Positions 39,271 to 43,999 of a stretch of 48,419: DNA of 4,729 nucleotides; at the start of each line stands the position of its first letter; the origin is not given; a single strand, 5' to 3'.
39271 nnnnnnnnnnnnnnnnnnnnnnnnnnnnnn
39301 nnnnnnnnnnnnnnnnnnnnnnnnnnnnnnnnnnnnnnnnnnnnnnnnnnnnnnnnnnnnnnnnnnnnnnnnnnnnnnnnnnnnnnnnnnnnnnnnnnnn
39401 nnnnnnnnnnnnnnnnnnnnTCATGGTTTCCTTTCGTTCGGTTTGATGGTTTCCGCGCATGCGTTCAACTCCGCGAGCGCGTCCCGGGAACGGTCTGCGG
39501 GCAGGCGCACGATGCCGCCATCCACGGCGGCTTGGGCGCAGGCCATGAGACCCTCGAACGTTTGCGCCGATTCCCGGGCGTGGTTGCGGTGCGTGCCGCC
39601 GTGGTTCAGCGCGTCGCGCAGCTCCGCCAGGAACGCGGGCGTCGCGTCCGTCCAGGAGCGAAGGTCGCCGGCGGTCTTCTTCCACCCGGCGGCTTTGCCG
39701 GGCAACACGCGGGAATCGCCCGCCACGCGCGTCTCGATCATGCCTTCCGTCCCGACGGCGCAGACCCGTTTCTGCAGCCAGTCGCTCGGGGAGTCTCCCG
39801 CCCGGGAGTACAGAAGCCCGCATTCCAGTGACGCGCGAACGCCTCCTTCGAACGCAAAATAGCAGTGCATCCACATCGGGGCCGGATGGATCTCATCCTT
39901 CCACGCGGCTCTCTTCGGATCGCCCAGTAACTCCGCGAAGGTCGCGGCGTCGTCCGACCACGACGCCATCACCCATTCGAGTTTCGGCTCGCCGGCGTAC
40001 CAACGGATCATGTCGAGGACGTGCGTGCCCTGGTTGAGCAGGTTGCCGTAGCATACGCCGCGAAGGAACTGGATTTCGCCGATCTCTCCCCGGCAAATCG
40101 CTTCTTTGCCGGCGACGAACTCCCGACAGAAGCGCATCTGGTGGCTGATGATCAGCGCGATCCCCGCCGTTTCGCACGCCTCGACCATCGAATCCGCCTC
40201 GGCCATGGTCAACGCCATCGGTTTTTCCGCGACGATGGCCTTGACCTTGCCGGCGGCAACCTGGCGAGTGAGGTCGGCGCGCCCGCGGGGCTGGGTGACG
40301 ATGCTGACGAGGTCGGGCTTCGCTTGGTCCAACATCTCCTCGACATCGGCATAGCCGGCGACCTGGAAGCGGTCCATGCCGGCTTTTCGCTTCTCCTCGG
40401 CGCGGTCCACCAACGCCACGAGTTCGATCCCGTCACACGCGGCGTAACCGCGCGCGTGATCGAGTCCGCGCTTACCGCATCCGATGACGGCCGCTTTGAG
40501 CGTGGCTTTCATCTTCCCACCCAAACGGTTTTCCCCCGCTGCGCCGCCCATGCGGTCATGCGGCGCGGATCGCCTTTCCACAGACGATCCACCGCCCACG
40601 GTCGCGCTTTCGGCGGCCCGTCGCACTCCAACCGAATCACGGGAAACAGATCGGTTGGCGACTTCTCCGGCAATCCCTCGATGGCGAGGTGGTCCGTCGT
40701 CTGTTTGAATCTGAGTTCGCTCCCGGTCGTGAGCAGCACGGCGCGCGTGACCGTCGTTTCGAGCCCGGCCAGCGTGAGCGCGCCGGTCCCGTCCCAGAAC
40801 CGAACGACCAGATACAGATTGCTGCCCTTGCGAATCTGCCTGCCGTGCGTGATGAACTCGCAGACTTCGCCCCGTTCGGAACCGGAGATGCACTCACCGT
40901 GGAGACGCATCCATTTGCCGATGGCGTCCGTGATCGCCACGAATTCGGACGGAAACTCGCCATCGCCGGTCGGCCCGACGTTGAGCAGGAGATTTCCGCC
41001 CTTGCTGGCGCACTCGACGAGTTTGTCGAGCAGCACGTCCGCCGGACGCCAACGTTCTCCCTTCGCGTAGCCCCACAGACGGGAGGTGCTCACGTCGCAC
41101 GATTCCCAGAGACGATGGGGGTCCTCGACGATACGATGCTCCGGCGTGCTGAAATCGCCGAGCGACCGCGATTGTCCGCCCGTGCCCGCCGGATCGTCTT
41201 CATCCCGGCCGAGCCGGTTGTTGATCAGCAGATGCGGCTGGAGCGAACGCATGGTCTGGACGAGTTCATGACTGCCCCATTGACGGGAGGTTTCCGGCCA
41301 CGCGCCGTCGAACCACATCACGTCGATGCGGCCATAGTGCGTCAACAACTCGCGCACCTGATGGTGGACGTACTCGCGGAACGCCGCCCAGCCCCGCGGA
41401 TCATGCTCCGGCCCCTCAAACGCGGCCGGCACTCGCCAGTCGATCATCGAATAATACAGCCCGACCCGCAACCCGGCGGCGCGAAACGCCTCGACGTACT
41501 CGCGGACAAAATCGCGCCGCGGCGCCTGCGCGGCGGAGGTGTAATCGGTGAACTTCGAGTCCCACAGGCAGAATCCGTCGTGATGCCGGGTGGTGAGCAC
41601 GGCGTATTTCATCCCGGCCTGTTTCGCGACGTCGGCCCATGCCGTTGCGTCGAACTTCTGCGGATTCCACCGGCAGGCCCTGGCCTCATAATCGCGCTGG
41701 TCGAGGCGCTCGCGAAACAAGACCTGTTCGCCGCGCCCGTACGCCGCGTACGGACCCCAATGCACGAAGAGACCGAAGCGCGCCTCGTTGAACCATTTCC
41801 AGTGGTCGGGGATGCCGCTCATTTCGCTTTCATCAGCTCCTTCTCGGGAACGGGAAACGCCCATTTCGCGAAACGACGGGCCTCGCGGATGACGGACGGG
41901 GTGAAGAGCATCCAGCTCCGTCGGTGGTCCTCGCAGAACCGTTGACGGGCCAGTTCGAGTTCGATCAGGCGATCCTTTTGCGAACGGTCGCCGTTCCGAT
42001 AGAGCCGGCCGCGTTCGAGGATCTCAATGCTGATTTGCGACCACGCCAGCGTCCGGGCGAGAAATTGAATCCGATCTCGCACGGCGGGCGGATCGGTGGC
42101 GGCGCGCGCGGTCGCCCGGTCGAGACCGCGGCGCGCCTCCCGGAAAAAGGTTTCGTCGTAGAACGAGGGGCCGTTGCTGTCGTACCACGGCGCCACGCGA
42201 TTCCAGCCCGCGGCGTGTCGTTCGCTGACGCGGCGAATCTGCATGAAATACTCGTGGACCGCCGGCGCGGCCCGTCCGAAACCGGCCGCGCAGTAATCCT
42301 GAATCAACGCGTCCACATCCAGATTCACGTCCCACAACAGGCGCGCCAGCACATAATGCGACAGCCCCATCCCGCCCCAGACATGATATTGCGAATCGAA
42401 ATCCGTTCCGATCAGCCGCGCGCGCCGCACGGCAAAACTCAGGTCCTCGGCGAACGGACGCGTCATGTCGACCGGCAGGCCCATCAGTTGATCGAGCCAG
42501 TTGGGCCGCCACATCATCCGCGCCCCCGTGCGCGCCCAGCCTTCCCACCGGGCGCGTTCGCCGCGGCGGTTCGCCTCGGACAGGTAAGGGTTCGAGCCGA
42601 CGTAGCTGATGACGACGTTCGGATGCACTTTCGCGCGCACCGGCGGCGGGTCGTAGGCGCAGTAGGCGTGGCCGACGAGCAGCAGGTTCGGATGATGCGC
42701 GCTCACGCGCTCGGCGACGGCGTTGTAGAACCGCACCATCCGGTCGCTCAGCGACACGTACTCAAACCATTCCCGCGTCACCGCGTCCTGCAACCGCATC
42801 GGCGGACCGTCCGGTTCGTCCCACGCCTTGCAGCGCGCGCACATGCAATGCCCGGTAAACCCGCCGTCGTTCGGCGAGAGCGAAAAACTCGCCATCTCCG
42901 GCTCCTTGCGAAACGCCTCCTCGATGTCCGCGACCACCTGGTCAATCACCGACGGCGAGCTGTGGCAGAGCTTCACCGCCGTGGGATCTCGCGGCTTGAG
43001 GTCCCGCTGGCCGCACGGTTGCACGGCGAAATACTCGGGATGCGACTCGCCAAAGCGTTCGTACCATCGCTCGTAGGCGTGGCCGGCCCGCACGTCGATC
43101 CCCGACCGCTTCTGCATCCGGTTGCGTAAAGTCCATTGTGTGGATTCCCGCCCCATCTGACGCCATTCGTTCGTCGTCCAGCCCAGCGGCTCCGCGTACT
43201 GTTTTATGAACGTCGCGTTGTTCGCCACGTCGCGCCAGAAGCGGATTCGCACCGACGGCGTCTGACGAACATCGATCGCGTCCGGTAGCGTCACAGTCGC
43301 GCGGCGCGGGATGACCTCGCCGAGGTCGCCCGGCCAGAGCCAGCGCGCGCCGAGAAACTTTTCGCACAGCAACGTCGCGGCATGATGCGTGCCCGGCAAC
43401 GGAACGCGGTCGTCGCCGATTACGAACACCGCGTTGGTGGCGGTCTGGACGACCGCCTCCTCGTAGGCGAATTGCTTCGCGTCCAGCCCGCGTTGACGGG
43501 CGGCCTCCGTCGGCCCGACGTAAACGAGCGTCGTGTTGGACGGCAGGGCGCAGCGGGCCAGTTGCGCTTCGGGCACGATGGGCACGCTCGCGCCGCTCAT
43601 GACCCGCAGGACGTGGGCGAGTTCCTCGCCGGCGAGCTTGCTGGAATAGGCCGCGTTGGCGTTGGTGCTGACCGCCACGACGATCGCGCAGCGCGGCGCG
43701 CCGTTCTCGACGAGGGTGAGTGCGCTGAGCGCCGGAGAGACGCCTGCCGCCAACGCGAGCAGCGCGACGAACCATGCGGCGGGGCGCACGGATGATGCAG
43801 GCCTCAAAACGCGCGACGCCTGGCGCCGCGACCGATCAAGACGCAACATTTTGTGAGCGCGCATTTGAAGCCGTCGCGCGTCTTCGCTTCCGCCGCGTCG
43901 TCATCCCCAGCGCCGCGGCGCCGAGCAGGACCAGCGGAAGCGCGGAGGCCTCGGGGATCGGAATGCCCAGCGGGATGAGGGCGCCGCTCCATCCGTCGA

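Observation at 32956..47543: Ten-gene, single-strand, translationally coupled glycan locus joining an exosortase-type surface protein and a pseudopilin to fucosidase and oxidoreductase catabolism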

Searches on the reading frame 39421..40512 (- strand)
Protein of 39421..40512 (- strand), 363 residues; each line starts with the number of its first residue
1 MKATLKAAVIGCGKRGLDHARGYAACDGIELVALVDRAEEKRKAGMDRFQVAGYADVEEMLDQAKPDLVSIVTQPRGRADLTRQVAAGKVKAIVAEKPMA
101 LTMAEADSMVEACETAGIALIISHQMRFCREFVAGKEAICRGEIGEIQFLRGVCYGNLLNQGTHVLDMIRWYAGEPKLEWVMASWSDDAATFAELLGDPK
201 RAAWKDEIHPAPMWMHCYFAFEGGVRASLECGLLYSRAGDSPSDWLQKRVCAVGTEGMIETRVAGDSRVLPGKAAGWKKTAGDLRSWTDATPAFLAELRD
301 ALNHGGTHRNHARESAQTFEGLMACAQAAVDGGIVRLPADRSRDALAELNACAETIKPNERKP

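Call 5: search_protein_families(library=pfam, proteins=[window:39421-40512:-], max_evalue=0.01)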
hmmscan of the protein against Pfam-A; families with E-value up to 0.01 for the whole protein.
window:39421-40512:- (363 aa): 3 families
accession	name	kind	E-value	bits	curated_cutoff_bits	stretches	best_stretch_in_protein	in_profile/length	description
PF01408.29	GFO_IDH_MocA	-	9.8e-22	78.3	24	1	6-122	2-118/120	Oxidoreductase family, NAD-binding Rossmann fold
PF22725.1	GFO_IDH_MocA_C3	-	1.6e-07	31.8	27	1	156-260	44-124/124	GFO/IDH/MocA C-terminal domain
PF02894.22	GFO_IDH_MocA_C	-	0.00024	21.4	22.9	1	156-335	41-216/218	Oxidoreductase family, C-terminal alpha/beta domain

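Call 11: search_protein_families(library=ncbifam, proteins=[window:39421-40512:-], max_evalue=0.01)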
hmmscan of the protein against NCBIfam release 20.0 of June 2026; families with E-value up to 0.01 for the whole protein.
window:39421-40512:- (363 aa): 13 families
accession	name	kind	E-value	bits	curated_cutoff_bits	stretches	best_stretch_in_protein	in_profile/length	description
NF040723.1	UDP-GlcNAcDh_Arch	equivalog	2.5e-20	73.2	450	1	5-149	1-143/302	UDP-N-acetylglucosamine 3-dehydrogenase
TIGR04380.1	myo_inos_iolG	equivalog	1.1e-19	70.5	355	1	5-153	2-151/330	inositol 2-dehydrogenase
NF052479.1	LevoglcsnDh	equivalog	7.1e-14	51.3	650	1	32-153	39-160/386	levoglucosan dehydrogenase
NF041392.1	XylDh_Gfo6_Halo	equivalog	5.6e-11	41.8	350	1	3-160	15-176/350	D-xylose 1-dehydrogenase Gfo6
NF008607.0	PRK11579.1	subfamily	1.6e-10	40.5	330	1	2-150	2-148/346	oxidoreductase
NF052679.1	InsChiInosDhIolG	equivalog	5.7e-09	35.4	540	1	4-151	2-152/343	bifunctional inositol 2-dehydrogenase/D-chiro-inositol 1-dehydrogenase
NF058563.1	BT_2159_fam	equivalog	3.3e-08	32.9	650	1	6-258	2-247/350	disaccharide 3-dehydrogenase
NF007574.0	PRK10206.1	equivalog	3.2e-07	29.7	352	1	5-147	3-146/345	oxidoreductase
NF058561.1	BT_2158_fam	equivalog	0.00014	20.6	750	1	5-153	36-183/487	glycoside 3-dehydrogenase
TIGR03570.1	NeuD_NnaD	subfamily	0.0002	21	160.8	1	8-106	3-100/202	NeuD/PglB/VioB family sugar acetyltransferase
NF003995.0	PRK05472.2-4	subfamily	0.00048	19.7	126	1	3-105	82-185/213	redox-sensing transcriptional repressor Rex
NF003992.0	PRK05472.2-1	equivalog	0.0016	17.6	226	1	5-105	99-200/249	redox-sensing transcriptional repressor Rex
NF003994.0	PRK05472.2-3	equivalog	0.0048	16.3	130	1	5-105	87-188/217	redox-sensing transcriptional repressor Rex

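Call 51: search_solved_structures(query=window:39421-40512:-, max_evalue=1e-10)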
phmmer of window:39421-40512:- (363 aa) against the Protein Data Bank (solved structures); distinct sequences matched with E-value up to 1e-10: 6.
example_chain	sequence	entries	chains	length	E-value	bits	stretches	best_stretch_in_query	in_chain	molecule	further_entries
3ec7_A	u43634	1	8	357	2.1e-13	53.4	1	3-155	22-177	Putative Dehydrogenase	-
3ezy_A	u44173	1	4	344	2.7e-13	53.1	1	4-151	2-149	Dehydrogenase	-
7wzd_A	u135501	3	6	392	7.4e-13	51.6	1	28-161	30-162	4,5-dihydroxyphthalate dehydrogenase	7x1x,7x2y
9m37_A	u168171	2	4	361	8.3e-13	51.4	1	5-232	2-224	P581a DgpA2 and isoorientin complex structure | Gfo/Idh/MocA family protein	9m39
5uhw_A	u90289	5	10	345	1.2e-12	50.9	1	4-147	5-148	Oxidoreductase protein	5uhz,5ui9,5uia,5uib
9m3d_B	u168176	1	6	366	1.5e-12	50.6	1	6-151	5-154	DgpA1 from W974-1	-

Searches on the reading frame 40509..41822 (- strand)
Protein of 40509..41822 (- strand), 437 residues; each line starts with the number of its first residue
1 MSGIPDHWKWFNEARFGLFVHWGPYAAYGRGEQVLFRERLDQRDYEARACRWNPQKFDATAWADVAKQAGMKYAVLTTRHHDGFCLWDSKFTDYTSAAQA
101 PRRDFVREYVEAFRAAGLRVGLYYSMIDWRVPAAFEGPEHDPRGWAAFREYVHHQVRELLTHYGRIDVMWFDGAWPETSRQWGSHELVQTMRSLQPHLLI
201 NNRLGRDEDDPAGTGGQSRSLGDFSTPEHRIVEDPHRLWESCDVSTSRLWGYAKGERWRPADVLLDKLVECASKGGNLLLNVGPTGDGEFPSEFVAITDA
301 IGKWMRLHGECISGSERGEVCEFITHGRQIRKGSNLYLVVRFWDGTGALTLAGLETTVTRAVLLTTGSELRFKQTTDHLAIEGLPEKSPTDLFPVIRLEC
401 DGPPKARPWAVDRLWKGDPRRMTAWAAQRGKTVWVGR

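Call 5: search_protein_families(library=pfam, proteins=[window:40509-41822:-], max_evalue=0.01)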
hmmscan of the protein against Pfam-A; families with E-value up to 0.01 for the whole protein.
window:40509-41822:- (437 aa): 2 families
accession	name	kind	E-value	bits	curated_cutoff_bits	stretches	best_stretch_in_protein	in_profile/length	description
PF01120.23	Alpha_L_fucos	-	3.4e-83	280.4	25.2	1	9-310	28-345/345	Alpha-L-fucosidase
PF14871.12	GHL6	-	2e-05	25.2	35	1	58-136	1-75/132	Hypothetical glycosyl hydrolase 6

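Call 11: search_protein_families(library=ncbifam, proteins=[window:40509-41822:-], max_evalue=0.01)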
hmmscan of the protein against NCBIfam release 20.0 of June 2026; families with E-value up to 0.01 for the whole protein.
window:40509-41822:- (437 aa): 0 families

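Call 21: list_cluster_members(proteins=[window:40509-41822:-, window:39421-40512:-, window:38978-39424:-, window:37102-38943:-, window:36256-37050:-, window:35070-36239:-, window:32956-35085:-, window:41819-43849:-, window:43836-46298:-, window:46311-47543:-])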
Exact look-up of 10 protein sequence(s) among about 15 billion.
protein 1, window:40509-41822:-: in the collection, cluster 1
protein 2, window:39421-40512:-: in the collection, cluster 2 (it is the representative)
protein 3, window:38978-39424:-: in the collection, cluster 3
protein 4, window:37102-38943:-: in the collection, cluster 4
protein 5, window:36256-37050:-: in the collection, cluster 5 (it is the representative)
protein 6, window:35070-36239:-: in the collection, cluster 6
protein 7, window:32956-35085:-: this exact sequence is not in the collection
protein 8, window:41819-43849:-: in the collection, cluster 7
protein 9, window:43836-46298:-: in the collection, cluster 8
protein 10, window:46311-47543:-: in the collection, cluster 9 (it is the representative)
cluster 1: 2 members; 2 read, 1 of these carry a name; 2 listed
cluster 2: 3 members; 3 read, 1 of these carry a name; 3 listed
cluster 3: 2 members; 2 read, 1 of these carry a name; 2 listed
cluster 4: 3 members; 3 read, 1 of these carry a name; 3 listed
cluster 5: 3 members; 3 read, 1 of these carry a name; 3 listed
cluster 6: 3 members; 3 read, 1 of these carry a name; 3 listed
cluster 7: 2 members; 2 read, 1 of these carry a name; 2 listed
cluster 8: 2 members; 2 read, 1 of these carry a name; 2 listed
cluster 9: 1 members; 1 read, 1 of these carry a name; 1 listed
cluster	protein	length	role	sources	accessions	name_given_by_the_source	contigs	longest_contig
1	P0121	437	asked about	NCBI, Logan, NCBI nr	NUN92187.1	MAG: alpha-L-fucosidase [Verrucomicrobiae bacterium] | alpha-L-fucosidase [Verrucomicrobiae bacterium]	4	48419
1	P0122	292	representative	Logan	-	-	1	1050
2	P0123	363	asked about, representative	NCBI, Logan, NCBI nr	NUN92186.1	MAG: Gfo/Idh/MocA family oxidoreductase [Verrucomicrobiae bacterium] | Gfo/Idh/MocA family oxidoreductase [Verrucomicrobiae bacterium]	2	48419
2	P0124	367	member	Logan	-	-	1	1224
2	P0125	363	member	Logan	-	-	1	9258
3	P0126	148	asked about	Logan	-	-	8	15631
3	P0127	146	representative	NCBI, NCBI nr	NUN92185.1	MAG: RidA family protein [Verrucomicrobiae bacterium] | RidA family protein [Verrucomicrobiae bacterium]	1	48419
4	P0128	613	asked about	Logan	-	-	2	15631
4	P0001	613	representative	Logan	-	-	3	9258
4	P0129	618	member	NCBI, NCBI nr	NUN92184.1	MAG: TIM barrel protein [Verrucomicrobiae bacterium] | TIM barrel protein [Verrucomicrobiae bacterium]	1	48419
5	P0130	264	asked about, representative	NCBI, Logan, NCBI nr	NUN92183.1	MAG: DUF1559 domain-containing protein [Verrucomicrobiae bacterium] | DUF1559 domain-containing protein [Verrucomicrobiae bacterium]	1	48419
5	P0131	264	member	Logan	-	-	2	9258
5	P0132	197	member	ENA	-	-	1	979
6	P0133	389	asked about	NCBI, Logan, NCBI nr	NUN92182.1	MAG: membrane dipeptidase [Verrucomicrobiae bacterium] | membrane dipeptidase [Verrucomicrobiae bacterium]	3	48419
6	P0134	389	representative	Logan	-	-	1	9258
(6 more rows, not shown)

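Call 50: search_solved_structures(query=window:40509-41822:-, max_evalue=1e-20)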
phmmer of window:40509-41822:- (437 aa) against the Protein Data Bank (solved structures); distinct sequences matched with E-value up to 1e-20: 43.
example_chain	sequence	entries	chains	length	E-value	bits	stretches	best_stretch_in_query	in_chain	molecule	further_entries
6gn6_A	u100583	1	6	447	1.6e-87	297.1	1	8-373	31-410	Alpha-L-fucosidase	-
2wvv_B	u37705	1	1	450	4.7e-61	209.9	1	10-397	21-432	ALPHA-L-FUCOSIDASE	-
2wvv_A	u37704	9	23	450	4.8e-61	209.8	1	10-397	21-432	ALPHA-L-FUCOSIDASE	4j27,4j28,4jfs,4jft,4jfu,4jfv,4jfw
2xib_A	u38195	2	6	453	4.9e-61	209.8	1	10-397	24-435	ALPHA-L-FUCOSIDASE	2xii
4wsj_A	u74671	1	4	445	5.1e-61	209.8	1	10-397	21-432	Alpha-L-fucosidase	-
4pcs_A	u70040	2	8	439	5.1e-61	209.8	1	10-396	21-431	Alpha-L-fucosidase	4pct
5i5r_A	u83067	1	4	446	5.1e-61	209.7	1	10-397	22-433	Alpha-L-fucosidase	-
4pee_A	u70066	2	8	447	5.1e-61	209.7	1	10-397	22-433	Alpha-L-fucosidase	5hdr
2wvt_A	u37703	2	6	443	5.3e-61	209.7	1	10-396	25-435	ALPHA-L-FUCOSIDASE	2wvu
2wvs_A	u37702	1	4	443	5.4e-61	209.7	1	10-396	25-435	ALPHA-L-FUCOSIDASE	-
6hzy_A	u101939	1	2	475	5.9e-61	209.5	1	10-397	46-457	Alpha-L-fucosidase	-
4wsk_A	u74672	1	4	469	6.1e-61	209.5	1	10-397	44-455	Alpha-L-fucosidase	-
4jl2_A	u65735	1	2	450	1.4e-60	208.3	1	10-397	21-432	alpha-L-fucosidase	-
9eu4_A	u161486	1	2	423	2.2e-59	204.4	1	11-401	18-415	Exported alpha-L-fucosidase protein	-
9eu1_A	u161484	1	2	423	2.9e-59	204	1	11-401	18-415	Alpha-L-fucosidase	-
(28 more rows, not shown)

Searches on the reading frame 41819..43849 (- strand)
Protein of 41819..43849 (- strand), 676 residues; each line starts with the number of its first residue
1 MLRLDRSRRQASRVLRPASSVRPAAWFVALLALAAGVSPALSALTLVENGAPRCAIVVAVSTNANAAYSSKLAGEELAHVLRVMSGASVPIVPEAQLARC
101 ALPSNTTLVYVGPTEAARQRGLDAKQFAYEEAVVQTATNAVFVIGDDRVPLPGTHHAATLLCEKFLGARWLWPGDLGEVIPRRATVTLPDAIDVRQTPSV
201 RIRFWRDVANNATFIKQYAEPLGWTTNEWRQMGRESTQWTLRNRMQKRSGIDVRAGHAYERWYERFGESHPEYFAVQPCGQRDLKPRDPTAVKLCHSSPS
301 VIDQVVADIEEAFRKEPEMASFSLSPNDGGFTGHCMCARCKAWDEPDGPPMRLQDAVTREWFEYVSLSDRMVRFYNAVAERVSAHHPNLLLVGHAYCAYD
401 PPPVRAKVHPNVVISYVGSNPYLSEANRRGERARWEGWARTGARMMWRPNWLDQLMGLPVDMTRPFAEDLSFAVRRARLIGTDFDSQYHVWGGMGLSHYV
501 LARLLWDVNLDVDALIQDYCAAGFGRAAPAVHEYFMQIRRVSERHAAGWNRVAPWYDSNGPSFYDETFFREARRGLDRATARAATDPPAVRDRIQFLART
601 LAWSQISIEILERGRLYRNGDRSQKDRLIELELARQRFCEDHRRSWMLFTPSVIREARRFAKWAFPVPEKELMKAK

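Call 5: search_protein_families(library=pfam, proteins=[window:41819-43849:-], max_evalue=0.01)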
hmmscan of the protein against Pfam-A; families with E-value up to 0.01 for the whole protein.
window:41819-43849:- (676 aa): 1 family
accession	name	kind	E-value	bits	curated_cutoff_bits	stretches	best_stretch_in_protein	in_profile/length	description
PF16126.11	DUF4838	-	8.7e-45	153.7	26.6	1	175-535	4-324/325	Domain of unknown function (DUF4838)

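Call 11: search_protein_families(library=ncbifam, proteins=[window:41819-43849:-], max_evalue=0.01)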
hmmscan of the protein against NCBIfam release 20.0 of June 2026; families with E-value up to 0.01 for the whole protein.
window:41819-43849:- (676 aa): 0 families

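Call 28: search_solved_structures(query=window:41819-43849:-, max_evalue=0.01)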
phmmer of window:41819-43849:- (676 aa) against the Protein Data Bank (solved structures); distinct sequences matched with E-value up to 0.01: 0.
